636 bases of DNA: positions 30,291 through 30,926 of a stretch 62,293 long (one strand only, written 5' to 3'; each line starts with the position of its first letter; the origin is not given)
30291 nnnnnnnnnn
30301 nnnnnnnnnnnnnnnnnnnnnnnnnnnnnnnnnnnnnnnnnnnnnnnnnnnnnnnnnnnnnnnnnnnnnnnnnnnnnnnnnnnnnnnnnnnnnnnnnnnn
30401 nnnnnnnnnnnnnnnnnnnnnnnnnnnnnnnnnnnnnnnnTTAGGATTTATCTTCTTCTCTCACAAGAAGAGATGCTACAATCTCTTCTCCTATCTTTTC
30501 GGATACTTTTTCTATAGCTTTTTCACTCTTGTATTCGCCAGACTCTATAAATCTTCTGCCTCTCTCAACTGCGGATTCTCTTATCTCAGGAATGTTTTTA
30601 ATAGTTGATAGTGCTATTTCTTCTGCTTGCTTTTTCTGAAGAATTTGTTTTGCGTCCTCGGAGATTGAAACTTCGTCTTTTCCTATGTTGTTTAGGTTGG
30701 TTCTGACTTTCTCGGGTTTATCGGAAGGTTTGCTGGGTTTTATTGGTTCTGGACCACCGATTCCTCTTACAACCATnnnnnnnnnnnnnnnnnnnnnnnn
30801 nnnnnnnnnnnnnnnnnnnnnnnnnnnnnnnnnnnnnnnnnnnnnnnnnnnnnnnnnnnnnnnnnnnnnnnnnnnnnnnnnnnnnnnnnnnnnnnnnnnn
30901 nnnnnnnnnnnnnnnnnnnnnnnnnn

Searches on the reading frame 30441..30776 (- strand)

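Call 42: search_protein_families(library=pfam, proteins=[window:30441-30776:-], max_evalue=0.00001)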
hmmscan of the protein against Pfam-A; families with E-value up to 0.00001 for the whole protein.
window:30441-30776:- (111 aa): 1 family
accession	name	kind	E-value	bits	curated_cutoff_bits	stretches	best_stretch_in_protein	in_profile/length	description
PF04316.19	FlgM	-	3.5e-06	27.6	25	0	34-95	1-53/55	Anti-sigma-28 factor, FlgM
